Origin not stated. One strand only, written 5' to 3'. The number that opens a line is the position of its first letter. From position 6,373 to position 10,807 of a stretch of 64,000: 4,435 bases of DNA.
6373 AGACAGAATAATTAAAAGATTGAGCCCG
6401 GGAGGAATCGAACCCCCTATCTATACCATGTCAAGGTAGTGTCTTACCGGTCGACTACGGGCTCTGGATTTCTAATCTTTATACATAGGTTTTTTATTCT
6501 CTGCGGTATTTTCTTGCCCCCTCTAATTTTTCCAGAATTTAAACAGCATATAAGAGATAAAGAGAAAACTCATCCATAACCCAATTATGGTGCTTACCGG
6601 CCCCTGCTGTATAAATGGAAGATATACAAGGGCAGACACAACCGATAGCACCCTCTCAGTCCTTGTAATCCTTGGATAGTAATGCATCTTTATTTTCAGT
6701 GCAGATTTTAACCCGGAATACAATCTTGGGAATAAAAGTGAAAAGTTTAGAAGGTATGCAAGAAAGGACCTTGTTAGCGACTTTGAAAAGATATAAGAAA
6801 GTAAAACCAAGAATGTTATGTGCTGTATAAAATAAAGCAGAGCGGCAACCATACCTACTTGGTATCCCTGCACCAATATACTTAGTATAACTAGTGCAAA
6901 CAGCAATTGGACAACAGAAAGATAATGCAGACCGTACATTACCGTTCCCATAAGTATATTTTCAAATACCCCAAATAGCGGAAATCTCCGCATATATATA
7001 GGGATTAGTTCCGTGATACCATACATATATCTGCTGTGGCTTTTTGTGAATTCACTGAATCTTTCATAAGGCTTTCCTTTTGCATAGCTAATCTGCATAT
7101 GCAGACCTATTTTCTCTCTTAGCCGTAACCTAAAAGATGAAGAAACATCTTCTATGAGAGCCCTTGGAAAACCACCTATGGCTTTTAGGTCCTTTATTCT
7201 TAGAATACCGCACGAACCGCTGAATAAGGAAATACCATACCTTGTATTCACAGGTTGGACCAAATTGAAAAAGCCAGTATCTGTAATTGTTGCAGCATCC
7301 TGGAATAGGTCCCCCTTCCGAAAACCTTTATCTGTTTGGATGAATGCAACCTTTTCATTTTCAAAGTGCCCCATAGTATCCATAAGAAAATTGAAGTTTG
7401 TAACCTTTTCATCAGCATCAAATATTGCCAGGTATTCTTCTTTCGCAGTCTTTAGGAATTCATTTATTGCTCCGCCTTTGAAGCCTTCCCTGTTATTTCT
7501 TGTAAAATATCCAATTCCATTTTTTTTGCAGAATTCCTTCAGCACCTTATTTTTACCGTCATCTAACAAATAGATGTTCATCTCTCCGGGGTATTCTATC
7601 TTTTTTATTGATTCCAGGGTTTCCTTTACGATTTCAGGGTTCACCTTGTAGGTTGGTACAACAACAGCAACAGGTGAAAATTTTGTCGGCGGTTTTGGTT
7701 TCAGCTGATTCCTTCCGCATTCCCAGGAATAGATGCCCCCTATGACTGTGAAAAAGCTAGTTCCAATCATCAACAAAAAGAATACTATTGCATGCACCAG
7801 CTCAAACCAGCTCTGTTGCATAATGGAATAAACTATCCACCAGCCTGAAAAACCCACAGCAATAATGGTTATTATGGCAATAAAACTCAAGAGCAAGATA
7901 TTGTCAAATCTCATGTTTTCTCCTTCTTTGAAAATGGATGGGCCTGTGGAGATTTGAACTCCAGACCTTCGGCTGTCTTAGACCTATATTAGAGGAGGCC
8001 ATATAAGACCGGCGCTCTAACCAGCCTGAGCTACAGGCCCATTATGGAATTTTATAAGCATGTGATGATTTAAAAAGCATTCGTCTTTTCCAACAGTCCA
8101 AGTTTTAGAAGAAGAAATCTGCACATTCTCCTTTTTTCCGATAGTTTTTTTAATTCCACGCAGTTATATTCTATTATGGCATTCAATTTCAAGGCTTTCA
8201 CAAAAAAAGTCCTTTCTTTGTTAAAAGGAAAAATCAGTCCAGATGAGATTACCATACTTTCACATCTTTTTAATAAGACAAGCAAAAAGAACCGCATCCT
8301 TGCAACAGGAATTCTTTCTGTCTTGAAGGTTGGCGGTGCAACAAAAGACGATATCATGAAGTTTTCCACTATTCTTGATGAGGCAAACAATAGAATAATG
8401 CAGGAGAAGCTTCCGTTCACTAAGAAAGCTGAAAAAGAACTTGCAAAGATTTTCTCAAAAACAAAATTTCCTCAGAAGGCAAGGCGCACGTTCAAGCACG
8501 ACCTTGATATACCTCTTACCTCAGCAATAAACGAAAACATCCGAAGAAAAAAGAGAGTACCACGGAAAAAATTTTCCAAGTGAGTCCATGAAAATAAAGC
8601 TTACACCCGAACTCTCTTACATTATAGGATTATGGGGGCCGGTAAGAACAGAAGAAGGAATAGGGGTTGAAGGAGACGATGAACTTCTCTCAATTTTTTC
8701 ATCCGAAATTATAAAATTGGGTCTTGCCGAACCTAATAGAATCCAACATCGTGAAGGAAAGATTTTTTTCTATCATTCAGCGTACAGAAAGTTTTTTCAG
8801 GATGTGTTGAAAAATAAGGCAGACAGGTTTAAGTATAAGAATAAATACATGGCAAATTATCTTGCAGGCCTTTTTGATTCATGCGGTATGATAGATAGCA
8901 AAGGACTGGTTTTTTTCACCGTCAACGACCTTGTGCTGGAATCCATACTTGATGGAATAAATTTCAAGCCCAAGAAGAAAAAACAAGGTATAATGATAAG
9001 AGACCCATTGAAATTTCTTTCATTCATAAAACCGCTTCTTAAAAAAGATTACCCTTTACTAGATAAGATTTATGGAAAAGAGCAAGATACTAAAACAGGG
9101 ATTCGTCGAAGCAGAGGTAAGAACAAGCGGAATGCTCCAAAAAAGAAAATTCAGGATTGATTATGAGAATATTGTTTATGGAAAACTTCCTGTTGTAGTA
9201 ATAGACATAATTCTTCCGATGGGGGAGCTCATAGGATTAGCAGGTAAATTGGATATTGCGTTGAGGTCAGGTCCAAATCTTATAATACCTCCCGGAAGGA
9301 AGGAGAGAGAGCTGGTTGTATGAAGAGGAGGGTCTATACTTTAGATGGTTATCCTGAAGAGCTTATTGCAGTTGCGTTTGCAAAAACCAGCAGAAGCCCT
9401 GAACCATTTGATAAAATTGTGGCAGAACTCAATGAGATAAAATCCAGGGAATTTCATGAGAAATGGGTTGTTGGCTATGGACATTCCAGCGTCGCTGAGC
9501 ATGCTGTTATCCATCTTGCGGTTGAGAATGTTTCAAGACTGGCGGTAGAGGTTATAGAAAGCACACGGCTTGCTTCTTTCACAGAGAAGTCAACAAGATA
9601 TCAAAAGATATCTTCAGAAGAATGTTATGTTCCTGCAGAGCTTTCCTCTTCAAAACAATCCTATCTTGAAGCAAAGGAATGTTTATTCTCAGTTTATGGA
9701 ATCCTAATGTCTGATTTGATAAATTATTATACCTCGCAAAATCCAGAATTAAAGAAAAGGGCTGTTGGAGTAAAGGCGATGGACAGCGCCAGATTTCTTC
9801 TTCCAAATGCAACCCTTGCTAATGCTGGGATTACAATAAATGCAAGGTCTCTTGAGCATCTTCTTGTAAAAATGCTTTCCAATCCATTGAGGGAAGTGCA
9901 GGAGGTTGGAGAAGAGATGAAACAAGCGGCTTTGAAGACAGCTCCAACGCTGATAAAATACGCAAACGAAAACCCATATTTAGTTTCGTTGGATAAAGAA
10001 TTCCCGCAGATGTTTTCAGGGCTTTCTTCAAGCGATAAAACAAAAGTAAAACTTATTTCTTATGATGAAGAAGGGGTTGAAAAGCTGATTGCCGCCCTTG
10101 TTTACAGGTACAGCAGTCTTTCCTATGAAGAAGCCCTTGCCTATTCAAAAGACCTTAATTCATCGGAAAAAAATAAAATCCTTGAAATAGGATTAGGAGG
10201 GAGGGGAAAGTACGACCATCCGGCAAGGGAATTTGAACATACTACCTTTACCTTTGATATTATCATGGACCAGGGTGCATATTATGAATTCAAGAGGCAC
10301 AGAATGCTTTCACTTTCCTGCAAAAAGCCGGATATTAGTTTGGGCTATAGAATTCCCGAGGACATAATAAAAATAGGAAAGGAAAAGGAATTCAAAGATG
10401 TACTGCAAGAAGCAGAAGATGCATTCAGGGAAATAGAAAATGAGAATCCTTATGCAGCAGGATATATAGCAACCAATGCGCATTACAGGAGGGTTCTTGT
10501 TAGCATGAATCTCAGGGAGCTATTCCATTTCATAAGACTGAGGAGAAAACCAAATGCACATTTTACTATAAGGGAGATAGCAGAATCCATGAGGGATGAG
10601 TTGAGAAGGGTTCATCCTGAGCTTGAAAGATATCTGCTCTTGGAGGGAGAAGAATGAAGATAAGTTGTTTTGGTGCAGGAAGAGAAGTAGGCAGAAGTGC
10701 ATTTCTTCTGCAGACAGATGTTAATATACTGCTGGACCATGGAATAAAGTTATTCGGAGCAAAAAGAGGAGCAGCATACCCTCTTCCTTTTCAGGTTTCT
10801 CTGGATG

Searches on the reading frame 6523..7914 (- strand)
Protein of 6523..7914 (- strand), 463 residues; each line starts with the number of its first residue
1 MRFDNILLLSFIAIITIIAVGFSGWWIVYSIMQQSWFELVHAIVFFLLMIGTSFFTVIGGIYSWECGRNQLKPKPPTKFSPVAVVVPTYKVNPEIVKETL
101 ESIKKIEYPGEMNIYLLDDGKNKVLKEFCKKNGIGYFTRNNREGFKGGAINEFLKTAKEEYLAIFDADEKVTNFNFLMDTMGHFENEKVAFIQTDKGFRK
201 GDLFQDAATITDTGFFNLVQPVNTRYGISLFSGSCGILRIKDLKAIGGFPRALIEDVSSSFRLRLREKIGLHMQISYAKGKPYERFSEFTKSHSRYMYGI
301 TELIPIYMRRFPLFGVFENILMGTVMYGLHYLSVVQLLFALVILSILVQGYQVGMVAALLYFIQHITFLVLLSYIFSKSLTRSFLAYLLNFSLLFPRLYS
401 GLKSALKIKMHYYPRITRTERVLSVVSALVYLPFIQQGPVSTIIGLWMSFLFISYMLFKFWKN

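Call 46: search_protein_families(library=pfam, proteins=[window:6523-7914:-], max_evalue=0.00001)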
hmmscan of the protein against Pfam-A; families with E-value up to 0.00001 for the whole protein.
window:6523-7914:- (463 aa): 3 families
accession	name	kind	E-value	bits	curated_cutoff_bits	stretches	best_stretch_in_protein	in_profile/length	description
PF00535.33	Glycos_transf_2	-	6e-15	56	23.3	1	84-246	2-167/168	Glycosyl transferase family 2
PF13641.12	Glyco_tranf_2_3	-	2.1e-11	44.7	27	1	81-274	2-202/230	Glycosyltransferase like family 2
PF13632.12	Glyco_trans_2_3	-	9.1e-11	42.4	27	1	164-369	4-193/198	Glycosyl transferase family group 2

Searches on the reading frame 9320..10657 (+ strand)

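Call 46: search_protein_families(library=pfam, proteins=[window:9320-10657:+], max_evalue=0.00001)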
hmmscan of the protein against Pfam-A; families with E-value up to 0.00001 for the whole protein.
window:9320-10657:+ (445 aa): 1 family
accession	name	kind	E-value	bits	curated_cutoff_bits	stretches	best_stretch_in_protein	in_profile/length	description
PF02511.20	Thy1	-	1.5e-55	188.4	24.8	2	12-210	9-191/191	Thymidylate synthase complementing protein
